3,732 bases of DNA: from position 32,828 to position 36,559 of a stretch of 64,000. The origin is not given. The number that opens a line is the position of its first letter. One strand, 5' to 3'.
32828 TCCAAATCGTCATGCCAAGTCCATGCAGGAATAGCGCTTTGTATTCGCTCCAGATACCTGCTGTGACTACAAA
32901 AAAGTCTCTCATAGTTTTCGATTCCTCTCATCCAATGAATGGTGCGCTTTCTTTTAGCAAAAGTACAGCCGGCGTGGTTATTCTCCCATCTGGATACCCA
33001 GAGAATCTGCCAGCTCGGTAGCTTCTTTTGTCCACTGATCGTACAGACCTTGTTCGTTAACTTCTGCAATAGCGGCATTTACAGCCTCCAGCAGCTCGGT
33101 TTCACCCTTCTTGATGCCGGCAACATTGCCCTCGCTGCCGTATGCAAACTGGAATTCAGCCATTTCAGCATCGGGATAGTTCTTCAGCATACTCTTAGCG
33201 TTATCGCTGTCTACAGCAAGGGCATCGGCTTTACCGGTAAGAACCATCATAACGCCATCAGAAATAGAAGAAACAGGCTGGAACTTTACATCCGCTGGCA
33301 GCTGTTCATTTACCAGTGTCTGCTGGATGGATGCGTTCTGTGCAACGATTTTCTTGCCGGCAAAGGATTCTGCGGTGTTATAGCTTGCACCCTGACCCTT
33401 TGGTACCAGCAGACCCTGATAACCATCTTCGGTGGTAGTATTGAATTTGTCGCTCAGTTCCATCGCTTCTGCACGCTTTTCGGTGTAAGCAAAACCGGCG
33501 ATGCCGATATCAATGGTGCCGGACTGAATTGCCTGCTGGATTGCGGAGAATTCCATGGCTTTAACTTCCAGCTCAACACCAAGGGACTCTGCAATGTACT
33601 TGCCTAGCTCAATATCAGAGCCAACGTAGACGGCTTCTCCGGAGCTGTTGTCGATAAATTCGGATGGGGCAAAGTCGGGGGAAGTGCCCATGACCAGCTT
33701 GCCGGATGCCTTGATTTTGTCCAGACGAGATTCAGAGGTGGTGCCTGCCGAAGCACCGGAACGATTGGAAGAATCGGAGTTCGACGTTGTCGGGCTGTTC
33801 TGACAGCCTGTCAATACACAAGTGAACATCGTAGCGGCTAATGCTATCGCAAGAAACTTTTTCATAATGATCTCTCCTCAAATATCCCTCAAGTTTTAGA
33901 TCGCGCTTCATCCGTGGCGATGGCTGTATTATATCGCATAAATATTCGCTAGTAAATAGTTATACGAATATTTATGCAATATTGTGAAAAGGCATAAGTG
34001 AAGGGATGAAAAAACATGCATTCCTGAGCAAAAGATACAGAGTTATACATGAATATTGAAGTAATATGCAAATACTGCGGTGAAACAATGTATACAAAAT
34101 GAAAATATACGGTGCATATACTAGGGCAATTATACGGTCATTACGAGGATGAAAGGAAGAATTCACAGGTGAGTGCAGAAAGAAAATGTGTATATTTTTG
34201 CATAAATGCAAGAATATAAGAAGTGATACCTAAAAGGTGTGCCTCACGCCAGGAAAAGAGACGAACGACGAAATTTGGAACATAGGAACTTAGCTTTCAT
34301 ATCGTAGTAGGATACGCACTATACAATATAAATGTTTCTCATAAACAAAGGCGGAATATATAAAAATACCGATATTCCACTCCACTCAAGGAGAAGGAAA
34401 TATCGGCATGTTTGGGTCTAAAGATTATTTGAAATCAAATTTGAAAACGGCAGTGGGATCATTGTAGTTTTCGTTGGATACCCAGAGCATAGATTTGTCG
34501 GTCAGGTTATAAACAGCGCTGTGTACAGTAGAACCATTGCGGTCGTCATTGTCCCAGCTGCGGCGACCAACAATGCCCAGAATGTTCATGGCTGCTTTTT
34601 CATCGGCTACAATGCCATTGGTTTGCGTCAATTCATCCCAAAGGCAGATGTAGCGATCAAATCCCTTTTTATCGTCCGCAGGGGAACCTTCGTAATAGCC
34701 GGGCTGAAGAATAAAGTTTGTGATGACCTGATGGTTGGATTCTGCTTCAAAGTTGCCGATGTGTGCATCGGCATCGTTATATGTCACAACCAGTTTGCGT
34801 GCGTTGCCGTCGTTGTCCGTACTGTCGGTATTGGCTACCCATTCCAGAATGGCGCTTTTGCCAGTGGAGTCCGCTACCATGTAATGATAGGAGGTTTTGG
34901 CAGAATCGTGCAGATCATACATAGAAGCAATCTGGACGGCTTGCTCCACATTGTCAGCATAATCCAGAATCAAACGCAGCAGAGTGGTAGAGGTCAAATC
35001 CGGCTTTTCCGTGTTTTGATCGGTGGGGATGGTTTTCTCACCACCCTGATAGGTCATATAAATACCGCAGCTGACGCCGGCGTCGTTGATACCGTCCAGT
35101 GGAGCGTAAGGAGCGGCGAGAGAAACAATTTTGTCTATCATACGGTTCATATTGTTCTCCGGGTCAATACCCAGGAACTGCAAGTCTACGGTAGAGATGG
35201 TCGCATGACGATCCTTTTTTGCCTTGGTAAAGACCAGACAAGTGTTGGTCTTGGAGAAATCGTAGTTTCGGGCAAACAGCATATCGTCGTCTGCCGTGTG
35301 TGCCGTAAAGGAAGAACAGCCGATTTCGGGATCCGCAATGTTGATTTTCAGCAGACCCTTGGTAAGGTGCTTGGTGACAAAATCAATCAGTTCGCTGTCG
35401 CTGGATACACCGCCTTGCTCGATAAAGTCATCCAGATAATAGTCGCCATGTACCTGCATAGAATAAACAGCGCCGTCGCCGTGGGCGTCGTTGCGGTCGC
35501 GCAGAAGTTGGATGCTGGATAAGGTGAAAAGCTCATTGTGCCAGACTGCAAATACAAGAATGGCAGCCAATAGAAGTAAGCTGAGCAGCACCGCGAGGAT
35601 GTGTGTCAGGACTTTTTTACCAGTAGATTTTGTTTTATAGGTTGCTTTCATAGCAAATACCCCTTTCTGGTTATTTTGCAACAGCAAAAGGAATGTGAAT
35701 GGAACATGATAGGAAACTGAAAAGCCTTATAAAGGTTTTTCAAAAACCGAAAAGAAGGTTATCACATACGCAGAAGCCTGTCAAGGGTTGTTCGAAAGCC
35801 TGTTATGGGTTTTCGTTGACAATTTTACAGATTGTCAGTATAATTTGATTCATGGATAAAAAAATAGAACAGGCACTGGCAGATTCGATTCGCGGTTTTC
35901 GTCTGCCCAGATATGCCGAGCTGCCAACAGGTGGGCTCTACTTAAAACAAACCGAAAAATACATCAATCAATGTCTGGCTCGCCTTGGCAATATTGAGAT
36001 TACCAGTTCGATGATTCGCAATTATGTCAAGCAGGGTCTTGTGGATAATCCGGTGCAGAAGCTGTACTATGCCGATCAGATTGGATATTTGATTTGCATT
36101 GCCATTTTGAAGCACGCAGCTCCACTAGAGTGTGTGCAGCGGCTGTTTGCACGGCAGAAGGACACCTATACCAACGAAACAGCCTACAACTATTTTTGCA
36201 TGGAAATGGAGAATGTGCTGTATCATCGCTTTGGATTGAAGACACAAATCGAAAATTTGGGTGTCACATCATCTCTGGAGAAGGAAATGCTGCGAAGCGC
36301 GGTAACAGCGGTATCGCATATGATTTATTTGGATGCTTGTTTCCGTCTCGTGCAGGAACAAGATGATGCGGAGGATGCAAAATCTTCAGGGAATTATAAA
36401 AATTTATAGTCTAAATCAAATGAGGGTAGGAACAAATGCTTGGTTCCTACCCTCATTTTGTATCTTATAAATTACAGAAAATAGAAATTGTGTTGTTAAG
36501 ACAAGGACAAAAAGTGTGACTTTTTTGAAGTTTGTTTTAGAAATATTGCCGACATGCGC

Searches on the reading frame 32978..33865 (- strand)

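Call 23: search_protein_families(library=pfam, proteins=[window:32978-33865:-])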
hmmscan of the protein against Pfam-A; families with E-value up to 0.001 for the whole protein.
window:32978-33865:- (295 aa): 2 families
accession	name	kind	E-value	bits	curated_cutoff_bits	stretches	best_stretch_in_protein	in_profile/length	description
PF00497.25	SBP_bac_3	-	1.4e-25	90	26.4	1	57-278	1-125/132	Bacterial extracellular solute-binding proteins, family 3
PF12974.12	Phosphonate-bd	-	9.8e-07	28.8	27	1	87-239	19-182/242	ABC transporter, phosphonate, periplasmic substrate-binding protein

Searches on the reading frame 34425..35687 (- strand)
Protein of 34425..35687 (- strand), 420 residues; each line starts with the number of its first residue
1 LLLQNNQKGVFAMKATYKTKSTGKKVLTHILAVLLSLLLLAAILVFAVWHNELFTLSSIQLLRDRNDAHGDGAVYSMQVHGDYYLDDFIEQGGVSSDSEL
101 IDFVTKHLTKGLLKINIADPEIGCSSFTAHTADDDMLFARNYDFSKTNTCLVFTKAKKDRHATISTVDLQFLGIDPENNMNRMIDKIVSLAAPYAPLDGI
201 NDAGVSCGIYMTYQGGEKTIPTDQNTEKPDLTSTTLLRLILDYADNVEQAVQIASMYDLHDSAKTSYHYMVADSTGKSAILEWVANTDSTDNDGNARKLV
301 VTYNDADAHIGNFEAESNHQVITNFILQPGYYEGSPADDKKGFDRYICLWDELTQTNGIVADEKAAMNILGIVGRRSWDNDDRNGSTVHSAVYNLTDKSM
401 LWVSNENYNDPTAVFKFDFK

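Call 23: search_protein_families(library=pfam, proteins=[window:34425-35687:-])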
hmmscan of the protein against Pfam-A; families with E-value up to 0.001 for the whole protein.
window:34425-35687:- (420 aa): 2 families
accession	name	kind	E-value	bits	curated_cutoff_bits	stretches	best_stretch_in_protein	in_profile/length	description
PF02275.23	CBAH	-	4.2e-07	30.3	20.4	1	124-284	1-158/316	Linear amide C-N hydrolases, choloylglycine hydrolase family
PF03417.21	AAT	-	4.4e-07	30.3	23.2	1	198-304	47-127/225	Acyl-coenzyme A:6-aminopenicillanic acid acyl-transferase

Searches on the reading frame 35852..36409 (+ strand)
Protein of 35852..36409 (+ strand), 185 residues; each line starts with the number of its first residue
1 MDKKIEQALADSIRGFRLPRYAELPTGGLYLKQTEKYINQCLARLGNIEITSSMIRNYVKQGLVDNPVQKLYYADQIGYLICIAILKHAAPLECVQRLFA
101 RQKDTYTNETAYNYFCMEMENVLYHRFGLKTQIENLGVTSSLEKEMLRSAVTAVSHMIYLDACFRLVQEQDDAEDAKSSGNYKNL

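Call 23: search_protein_families(library=pfam, proteins=[window:35852-36409:+])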
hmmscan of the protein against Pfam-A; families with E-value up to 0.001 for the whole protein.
window:35852-36409:+ (185 aa): 1 family
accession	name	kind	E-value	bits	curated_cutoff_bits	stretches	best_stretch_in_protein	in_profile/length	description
PF08876.17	DUF1836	-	5.7e-19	68.6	27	1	19-115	1-105/105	Domain of unknown function (DUF1836)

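Call 55: find_encoding_contigs(protein=window:35852-36409:+, flank=10000, max_places=10)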
Protein window:35852-36409:+ (185 aa): 3 contigs read that carry it; 3 places shown.
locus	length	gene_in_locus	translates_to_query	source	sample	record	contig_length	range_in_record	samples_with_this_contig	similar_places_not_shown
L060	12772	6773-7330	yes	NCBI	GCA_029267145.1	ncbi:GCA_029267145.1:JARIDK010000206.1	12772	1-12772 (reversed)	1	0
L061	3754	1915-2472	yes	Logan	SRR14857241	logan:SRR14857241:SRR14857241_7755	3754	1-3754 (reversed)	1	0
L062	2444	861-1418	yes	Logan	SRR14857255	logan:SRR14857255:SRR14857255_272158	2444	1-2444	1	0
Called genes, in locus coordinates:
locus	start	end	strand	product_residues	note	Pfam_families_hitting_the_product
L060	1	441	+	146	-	?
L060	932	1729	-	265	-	PF00106:adh_short, PF08659:KR, PF13561:adh_short_C2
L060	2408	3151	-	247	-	PF02463:SMC_N, PF00005:ABC_tran, PF13304:AAA_21 (weak)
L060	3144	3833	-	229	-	PF00528:BPD_transp_1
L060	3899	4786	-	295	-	PF00497:SBP_bac_3, PF12974:Phosphonate-bd (weak)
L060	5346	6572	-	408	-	PF02275:CBAH (weak), PF03417:AAT (weak)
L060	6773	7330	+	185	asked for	PF08876:DUF1836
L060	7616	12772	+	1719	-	?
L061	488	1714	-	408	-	PF02275:CBAH (weak), PF03417:AAT (weak)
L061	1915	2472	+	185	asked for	PF08876:DUF1836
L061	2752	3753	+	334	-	?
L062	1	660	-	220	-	?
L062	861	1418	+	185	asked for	PF08876:DUF1836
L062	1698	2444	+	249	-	?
